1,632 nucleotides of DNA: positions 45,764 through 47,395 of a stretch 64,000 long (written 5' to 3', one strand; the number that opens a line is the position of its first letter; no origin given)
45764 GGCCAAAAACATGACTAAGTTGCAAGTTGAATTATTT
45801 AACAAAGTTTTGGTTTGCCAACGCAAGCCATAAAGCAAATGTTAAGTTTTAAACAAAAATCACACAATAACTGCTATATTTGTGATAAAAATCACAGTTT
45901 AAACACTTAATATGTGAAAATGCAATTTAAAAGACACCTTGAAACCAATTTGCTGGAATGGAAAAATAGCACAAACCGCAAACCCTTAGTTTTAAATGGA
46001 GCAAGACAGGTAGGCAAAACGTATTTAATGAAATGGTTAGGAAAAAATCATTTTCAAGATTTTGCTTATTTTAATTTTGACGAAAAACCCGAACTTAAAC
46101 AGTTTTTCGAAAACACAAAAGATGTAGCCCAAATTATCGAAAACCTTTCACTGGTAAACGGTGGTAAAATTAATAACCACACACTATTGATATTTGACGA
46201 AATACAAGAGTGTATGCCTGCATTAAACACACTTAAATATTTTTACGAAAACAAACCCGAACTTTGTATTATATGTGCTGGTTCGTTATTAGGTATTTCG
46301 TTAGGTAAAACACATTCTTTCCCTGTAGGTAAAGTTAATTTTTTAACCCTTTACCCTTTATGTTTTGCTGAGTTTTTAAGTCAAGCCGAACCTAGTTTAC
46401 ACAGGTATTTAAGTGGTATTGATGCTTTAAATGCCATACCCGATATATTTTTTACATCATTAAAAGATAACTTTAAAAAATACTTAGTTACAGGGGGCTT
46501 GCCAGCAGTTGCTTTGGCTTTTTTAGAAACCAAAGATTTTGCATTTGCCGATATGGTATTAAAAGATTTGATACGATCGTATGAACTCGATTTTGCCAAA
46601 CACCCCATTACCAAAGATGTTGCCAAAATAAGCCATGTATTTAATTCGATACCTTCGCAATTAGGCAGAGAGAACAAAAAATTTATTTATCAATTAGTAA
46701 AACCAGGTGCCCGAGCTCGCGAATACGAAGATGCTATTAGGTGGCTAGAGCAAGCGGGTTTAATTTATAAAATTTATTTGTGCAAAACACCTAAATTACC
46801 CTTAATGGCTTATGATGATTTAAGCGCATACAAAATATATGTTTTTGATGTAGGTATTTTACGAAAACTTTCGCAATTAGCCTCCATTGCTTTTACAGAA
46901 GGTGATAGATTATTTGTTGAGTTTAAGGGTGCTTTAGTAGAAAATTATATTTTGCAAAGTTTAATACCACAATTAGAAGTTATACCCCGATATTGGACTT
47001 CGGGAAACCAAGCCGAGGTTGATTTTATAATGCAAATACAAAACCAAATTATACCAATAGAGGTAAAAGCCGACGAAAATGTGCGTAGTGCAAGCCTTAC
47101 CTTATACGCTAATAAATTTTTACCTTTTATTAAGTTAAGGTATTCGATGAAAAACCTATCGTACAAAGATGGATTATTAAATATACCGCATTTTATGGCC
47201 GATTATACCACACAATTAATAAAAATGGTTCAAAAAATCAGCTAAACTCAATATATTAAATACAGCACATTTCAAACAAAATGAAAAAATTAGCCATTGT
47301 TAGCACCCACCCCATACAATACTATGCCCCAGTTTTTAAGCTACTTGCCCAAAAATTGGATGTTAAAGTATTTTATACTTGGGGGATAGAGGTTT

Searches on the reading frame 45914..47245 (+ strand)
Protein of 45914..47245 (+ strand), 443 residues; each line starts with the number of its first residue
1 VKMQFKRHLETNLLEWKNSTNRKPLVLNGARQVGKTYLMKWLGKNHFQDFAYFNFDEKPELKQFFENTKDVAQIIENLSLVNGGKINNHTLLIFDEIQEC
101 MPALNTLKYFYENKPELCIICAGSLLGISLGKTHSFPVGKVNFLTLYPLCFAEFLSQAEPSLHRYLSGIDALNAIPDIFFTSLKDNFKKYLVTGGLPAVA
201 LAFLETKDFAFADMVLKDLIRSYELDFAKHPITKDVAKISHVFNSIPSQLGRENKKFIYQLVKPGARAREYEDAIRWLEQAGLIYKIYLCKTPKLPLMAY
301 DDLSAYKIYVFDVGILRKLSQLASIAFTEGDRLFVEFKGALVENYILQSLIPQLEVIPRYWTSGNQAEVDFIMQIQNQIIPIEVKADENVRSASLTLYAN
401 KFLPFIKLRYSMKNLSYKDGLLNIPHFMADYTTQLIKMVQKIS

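Call 3: search_protein_families(library=pfam, proteins=[window:45914-47245:+], max_evalue=0.01)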
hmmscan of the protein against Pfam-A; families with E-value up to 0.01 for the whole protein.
window:45914-47245:+ (443 aa): 4 families
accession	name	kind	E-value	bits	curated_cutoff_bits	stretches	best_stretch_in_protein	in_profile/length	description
PF13635.12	DUF4143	-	9.4e-35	120.2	28.1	1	225-386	2-159/160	Domain of unknown function (DUF4143)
PF13173.12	AAA_14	-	6.7e-28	97.7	27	1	21-155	1-129/129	AAA domain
PF13401.12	AAA_22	-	0.0031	18.3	27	0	21-120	4-119/130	AAA domain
PF01637.24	ATPase_2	-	0.0063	16.8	33.2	0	12-101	10-102/225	ATPase domain predominantly from Archaea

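Call 12: search_protein_families(library=ncbifam, proteins=[window:45914-47245:+], max_evalue=0.01)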
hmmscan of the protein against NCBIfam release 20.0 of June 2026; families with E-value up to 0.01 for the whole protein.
window:45914-47245:+ (443 aa): 0 families

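Call 13: search_protein_families(library=padloc, proteins=[window:45914-47245:+], max_evalue=0.01)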
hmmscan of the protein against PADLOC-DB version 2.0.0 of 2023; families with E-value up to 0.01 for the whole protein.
window:45914-47245:+ (443 aa): 8 families
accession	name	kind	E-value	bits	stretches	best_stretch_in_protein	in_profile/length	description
PDLC04786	PDC-S01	-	2.5e-161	535.3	1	3-434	1-434/439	-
PDLC04788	PDC-S01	-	5.2e-105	349.9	1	3-439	1-444/448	-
PDLC04792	PDC-S01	-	5.8e-90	300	1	5-430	2-431/452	-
PDLC04789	PDC-S01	-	2.1e-26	90.9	1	3-402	1-356/375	-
PDLC04790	PDC-S01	-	2.4e-23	80.5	1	3-394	10-375/422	-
PDLC04787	PDC-S01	-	1.9e-21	74.4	1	5-386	11-357/412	-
PDLC04791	PDC-S01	-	7.1e-15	52.6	2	336-405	299-370/395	-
PDLC01887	CARF4--CARF_PDDEXK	-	0.0082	13.7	0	342-392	163-214/285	-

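Call 78: search_protein_families(library=phrogs, proteins=[window:45914-47245:+], max_evalue=0.001)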
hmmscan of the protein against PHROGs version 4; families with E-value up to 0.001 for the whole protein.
window:45914-47245:+ (443 aa): 0 families
